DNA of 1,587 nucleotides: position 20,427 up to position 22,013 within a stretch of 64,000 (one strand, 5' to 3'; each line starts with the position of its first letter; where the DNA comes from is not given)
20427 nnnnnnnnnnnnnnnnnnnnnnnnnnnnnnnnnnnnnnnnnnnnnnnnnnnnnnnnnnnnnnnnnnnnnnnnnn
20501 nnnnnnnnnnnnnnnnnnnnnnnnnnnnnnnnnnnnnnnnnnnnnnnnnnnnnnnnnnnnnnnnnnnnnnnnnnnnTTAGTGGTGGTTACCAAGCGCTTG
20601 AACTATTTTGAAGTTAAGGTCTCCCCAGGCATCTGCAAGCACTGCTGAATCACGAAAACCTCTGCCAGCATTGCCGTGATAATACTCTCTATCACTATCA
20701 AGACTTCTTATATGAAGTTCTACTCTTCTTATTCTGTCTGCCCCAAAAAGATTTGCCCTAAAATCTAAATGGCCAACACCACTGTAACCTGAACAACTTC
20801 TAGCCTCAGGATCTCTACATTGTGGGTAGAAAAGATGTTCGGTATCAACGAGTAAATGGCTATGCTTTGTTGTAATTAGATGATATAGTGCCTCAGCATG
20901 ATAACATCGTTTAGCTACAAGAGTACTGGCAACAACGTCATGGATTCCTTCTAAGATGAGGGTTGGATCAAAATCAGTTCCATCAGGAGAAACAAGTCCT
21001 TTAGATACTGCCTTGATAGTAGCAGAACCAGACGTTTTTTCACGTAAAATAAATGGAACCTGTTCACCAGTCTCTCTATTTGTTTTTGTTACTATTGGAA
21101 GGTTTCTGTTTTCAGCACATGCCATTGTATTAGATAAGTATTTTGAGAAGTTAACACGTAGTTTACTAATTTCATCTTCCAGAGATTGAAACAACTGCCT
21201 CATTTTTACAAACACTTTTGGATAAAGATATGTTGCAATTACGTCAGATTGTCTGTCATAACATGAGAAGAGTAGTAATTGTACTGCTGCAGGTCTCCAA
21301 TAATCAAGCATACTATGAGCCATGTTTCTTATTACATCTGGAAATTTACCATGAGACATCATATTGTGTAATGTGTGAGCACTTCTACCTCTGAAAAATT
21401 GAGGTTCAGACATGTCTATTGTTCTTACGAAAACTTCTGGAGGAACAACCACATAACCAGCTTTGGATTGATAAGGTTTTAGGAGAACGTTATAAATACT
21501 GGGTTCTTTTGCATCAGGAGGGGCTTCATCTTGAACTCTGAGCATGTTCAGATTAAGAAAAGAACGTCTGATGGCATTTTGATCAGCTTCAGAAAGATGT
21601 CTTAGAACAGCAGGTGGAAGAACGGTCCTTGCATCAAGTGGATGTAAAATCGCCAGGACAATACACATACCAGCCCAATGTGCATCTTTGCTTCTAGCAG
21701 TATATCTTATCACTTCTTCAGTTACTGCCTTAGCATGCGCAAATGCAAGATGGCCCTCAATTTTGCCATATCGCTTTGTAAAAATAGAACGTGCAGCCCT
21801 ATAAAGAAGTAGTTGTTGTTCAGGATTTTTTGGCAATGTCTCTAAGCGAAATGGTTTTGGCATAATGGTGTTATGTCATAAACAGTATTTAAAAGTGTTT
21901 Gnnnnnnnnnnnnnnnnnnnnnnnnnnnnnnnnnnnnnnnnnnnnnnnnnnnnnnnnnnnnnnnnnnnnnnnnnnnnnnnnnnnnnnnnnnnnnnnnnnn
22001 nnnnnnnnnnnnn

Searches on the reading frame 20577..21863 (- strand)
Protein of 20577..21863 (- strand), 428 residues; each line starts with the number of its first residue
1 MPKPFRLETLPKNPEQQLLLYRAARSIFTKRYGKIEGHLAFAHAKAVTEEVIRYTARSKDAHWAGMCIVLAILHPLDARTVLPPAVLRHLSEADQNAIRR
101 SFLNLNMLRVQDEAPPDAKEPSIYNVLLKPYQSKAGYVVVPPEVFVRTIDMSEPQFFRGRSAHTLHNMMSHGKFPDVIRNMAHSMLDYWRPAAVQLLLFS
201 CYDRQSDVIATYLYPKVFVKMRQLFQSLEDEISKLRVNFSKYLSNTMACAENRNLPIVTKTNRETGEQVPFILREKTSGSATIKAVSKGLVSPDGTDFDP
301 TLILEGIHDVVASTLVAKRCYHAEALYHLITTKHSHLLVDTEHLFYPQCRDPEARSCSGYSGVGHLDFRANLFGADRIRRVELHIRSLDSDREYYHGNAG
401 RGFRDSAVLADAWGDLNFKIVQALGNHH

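Call 3: search_protein_families(library=pfam, proteins=[window:20577-21863:-], max_evalue=1)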
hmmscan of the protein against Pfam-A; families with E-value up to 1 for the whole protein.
window:20577-21863:- (428 aa): 2 families
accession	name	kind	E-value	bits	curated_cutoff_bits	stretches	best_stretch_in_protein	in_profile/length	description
PF25767.1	ARM_TBCD_2nd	-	0.0021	17.9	29.7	1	29-93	98-160/245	Tubulin-specific chaperone D-like, ARM repeats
PF13943.11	WPP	-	0.24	12.4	25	1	24-60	25-61/102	WPP domain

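Call 4: search_protein_families(library=ncbifam, proteins=[window:20577-21863:-], max_evalue=1)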
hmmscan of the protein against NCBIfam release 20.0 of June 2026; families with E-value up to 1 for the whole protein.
window:20577-21863:- (428 aa): 0 families

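Call 8: find_homologous_proteins(query=window:20577-21863:-)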
Query window:20577-21863:- (428 aa): 9 proteins with E <= 0.001 among 6000 candidates.
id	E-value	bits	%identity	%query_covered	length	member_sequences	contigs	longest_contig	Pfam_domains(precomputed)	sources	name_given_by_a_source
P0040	2.3e-291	984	100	100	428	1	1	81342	-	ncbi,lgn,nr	ncbi:hypothetical protein KKB44_04120 [Candidatus Micrarchaeota archaeon]|nr:hypothetical protein [C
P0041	2.1e-170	585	59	100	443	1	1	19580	-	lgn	-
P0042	1.2e-163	563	58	99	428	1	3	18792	-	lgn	-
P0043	1.3e-162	560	59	100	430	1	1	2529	-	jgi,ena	-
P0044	2.2e-161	556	57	99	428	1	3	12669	-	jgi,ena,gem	-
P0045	4.9e-157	541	56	100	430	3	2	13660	-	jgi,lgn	jgi:hypothetical protein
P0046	2.1e-153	529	55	100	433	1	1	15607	-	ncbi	-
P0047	4.2e-124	433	46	100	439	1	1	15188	-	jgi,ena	-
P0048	5.0e-107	376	42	100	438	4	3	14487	-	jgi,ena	-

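Call 13: search_solved_structures(query=A2, max_evalue=10, show_alignments=2)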
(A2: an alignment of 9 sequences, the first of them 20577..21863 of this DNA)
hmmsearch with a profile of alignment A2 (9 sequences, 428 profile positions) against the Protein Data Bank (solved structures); distinct sequences matched with E-value up to 10: 5.
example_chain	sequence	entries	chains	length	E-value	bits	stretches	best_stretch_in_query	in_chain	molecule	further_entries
6pqh_A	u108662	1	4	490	0.4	12.6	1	288-399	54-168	Asparagine--tRNA ligase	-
9zbe_C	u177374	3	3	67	0.44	12.4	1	226-276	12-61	Nyv1 SNARE motif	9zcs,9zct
5v3g_D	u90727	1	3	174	0.54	12.1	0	384-409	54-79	PR domain zinc finger protein 9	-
8xk2_B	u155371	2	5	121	1.3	10.9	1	70-115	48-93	VHH60 nanobody | nanobody VHH60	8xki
5egb_A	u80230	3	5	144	1.9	10.3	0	384-409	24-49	Histone-lysine N-methyltransferase PRDM9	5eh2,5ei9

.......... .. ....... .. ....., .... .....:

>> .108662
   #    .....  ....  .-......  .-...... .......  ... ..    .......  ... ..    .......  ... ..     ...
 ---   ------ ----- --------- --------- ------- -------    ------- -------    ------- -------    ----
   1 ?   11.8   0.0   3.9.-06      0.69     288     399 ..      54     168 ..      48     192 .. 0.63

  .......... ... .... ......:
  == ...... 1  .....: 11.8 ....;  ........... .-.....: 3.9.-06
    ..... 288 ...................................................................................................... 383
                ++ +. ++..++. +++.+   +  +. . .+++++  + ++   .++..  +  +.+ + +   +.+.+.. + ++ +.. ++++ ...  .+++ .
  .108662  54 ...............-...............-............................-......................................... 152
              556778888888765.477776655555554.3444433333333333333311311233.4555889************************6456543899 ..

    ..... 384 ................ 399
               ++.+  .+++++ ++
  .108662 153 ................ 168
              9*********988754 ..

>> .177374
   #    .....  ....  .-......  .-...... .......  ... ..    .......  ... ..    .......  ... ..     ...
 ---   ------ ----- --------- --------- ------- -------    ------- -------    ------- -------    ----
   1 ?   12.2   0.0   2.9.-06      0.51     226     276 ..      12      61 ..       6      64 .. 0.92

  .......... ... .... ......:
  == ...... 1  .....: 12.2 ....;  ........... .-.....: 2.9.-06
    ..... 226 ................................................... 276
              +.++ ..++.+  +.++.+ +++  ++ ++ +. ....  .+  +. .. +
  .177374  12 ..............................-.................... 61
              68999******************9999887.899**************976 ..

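Call 41: search_protein_representatives(alignment_id=A2)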
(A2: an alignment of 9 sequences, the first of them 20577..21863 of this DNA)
Query: 9 sequences, 428 profile positions. Proteins with E-value up to 0.001 (for the whole library): 12; up to 1e-10: 6; up to 1e-30: 4. The best 12 are listed.
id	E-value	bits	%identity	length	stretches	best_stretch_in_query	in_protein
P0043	5.4e-219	743.7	-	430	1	1-428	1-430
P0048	1.6e-199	679.5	-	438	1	1-427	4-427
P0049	4.8e-117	407.7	-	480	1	9-426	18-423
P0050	1.8e-60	221.4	-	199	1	258-427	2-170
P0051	3.0e-16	75.6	-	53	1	1-52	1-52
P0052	4.5e-14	68.4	-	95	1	1-55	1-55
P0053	2.4e-10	56.2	-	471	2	23-273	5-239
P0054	6.4e-08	48.2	-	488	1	169-333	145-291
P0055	2.2e-07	46.4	-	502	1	170-391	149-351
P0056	2.2e-07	46.4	-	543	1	104-290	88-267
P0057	8.0e-07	44.6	-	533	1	97-318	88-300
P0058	5.2e-06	41.9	-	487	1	171-301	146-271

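Call 42: predict_structure(alignment_id=A2)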
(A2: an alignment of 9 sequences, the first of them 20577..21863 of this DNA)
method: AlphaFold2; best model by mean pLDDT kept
length: 428 residues; sequences in the alignment: 9
mean_pLDDT: 81.4   pTM: 0.79
mean pLDDT of the five models: 81.4, 80.6, 74.7, 70.9, 60.6
residues with pLDDT >= 90: 159; 70-90: 184; 50-70: 54; < 50: 31
segments of 3 or more residues with pLDDT < 50: 190-194, 196-201, 397-415
pLDDT, mean of each block of 10 residues (from residue 1): 81 93 89 87 91 88 95 87 85 92 91 87 79 84 87 67 71 79 72 47 68 92 96 95 93 88 67 85 90 95 91 90 93 90 74 58 88 94 87 55 39 52 64
secondary structure, 60 per line:
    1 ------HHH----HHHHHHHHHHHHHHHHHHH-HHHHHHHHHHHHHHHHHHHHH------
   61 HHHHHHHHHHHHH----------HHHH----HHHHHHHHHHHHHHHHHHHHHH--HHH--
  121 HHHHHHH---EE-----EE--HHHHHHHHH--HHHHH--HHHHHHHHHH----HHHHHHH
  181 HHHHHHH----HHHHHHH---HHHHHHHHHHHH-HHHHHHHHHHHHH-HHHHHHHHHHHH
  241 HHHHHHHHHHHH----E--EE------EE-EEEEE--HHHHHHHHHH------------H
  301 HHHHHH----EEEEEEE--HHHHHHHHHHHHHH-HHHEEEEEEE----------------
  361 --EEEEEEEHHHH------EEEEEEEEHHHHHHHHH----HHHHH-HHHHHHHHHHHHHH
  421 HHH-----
elements in order: H14-32 H34-54 H61-73 H84-87 H92-113 H121-127 H142-150 H153-157 H160-169 H174-187 H192-198 H202-213 H215-227 H229-252 E271-275 H278-287 H300-306 E311-317 H320-333 E338-344 E363-369 H370-373 E380-387 H388-396 H401-405 H407-423

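Call 44: search_protein_families(library=pfam, proteins=[P0049, P0053, P0054, P0055, P0056, P0057, P0058], max_evalue=0.01)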
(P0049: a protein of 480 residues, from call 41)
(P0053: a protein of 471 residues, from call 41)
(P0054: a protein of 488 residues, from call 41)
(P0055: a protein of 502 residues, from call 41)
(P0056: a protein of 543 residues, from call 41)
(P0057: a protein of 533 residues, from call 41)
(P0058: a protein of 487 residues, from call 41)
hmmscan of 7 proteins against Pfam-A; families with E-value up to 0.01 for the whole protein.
P0049 (480 aa): 0 families

P0053 (471 aa): 1 family
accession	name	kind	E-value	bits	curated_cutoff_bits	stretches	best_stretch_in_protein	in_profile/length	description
PF04607.23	RelA_SpoT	-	3.4e-11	43.9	27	1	232-330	4-97/113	Region found in RelA / SpoT proteins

P0054 (488 aa): 1 family
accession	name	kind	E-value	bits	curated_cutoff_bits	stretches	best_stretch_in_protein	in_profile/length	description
PF04607.23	RelA_SpoT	-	4.4e-19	69.3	27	1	240-351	1-110/113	Region found in RelA / SpoT proteins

P0055 (502 aa): 1 family
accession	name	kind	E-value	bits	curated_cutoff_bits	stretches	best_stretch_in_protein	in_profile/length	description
PF04607.23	RelA_SpoT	-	3.8e-20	72.7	27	1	247-367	1-111/113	Region found in RelA / SpoT proteins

P0056 (543 aa): 1 family
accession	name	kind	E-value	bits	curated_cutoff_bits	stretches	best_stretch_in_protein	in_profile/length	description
PF04607.23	RelA_SpoT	-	0.002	18.8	27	0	250-341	1-77/113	Region found in RelA / SpoT proteins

P0057 (533 aa): 0 families

P0058 (487 aa): 1 family
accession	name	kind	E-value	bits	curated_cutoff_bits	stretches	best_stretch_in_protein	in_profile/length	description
PF04607.23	RelA_SpoT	-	3.1e-16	60.1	27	1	243-348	1-105/113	Region found in RelA / SpoT proteins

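Call 45: fold_search(model_id=the predicted structure, library=pdb)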
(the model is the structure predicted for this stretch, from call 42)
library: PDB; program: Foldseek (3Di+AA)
matches with E <= 10: 214; with E <= 0.001: 12
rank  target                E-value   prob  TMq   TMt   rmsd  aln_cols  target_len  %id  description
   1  5kpv_33               1.4e-05  1.00  0.42  0.30   8.1       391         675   16  Structure of RelA bound to ribosome in presence of A/R tRNA (Structure II) (released 2016-09-28)
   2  6yxa                  3.3e-05  1.00  0.46  0.39   9.1       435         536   13  Structure of the bifunctional Rel enzyme from B. subtilis (released 2020-09-23)
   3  5iqr_8                4.0e-05  1.00  0.38  0.29  11.4       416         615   14  Structure of RelA bound to the 70S ribosome (released 2016-05-04)
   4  24io_A                5.8e-05  1.00  0.41  0.50  11.1       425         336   14  Crystal structure of the RelSeq N-terminal domain from Streptococcus equisimilis in complex with pppGpp (released 2026-03-18)
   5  1vj7_A                7.3e-05  1.00  0.42  0.52  10.6       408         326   14  Crystal structure of the bifunctional catalytic fragment of RelSeq, the RelA/SpoT homolog from Streptococcus equisimil (released 2004-05-04)
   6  7oiw_A                8.7e-05  1.00  0.40  0.49  10.7       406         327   12  Structure of S. aureus Rel catalytic domains in complex with pppGpp (released 2022-06-01)
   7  5xnx_A                2.2e-04  1.00  0.38  0.47  10.4       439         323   15  Crystallographic structure of the enzymatically active N-terminal domain of the Rel protein from Mycobacterium tubercu (released 2017-07-19)
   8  7oiw_B                2.3e-04  1.00  0.39  0.49  10.7       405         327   13  Structure of S. aureus Rel catalytic domains in complex with pppGpp (released 2022-06-01)
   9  5xnx_C                5.0e-04  1.00  0.35  0.44   8.7       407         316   16  Crystallographic structure of the enzymatically active N-terminal domain of the Rel protein from Mycobacterium tubercu (released 2017-07-19)
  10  7qpr_D                5.4e-04  1.00  0.47  0.32   9.6       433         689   11  Structure of full length SpoT (released 2023-01-18)
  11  24io_B                5.4e-04  1.00  0.41  0.51  10.9       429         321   12  Crystal structure of the RelSeq N-terminal domain from Streptococcus equisimilis in complex with pppGpp (released 2026-03-18)
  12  8acu_B                6.0e-04  1.00  0.47  0.57   8.0       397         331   13  Structure of Bacillus subtilis Rel in complex with DarB (released 2023-07-19)
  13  8acu_A                1.2e-03  1.00  0.38  0.45  10.8       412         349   12  Structure of Bacillus subtilis Rel in complex with DarB (released 2023-07-19)
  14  5xnx_D                1.3e-03  1.00  0.38  0.47   8.3       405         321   14  Crystallographic structure of the enzymatically active N-terminal domain of the Rel protein from Mycobacterium tubercu (released 2017-07-19)
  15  6ex0_A                4.5e-03  1.00  0.26  0.46   8.4       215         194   14  Crystal structure of RelP (SAS2) from Staphylococcus aureus bound to pppGpp in the post-catalytic state (released 2018-01-24)
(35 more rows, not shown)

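Call 48: find_encoding_contigs(protein=P0055, flank=6000, max_places=4)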
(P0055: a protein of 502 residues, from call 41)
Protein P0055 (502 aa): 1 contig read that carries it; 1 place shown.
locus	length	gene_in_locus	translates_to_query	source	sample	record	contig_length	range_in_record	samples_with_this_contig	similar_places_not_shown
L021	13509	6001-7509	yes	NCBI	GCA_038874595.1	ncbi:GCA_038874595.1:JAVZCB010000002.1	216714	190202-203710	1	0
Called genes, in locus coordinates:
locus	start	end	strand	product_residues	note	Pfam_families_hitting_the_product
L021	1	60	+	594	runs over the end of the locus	PF04675:DNA_ligase_A_N, PF01068:DNA_ligase_A_M, PF04679:DNA_ligase_A_C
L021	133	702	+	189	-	-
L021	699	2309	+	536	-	-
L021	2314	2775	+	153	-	-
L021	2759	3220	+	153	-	-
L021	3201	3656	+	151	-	-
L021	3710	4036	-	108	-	-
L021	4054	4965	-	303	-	-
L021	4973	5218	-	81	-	PF01283:Ribosomal_S26e (weak)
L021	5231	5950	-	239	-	PF00149:Metallophos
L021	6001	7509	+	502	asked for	PF04607:RelA_SpoT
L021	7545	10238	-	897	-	PF05673:DUF815 (faint), PF01695:IstB_IS21 (faint), PF02367:TsaE (faint), PF00004:AAA, PF17862:AAA_lid_3, PF05496:RuvB_N, PF00004:AAA, PF17862:AAA_lid_3, +22 more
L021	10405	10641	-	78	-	-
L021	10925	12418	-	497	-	PF02878:PGM_PMM_I, PF02879:PGM_PMM_II, PF02880:PGM_PMM_III, PF00408:PGM_PMM_IV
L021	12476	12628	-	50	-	PF07754:Ribosomal_aS21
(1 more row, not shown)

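Call 49: find_encoding_contigs(protein=P0057, flank=6000, max_places=4)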
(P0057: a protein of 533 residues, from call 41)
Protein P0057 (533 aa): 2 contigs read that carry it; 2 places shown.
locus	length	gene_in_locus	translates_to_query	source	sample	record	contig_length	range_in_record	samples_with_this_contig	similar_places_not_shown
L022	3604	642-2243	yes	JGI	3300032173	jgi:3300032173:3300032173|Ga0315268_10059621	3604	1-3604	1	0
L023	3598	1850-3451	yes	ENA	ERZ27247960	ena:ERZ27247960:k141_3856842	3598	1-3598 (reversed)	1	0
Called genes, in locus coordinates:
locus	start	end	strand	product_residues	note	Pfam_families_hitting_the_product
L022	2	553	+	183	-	?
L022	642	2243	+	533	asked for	-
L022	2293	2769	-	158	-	PF13404:HTH_AsnC-type, PF13412:HTH_24, PF01037:AsnC_trans_reg, PF22482:AsnC_trans_reg_3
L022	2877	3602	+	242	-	?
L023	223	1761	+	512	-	-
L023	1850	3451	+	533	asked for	-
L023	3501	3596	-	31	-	?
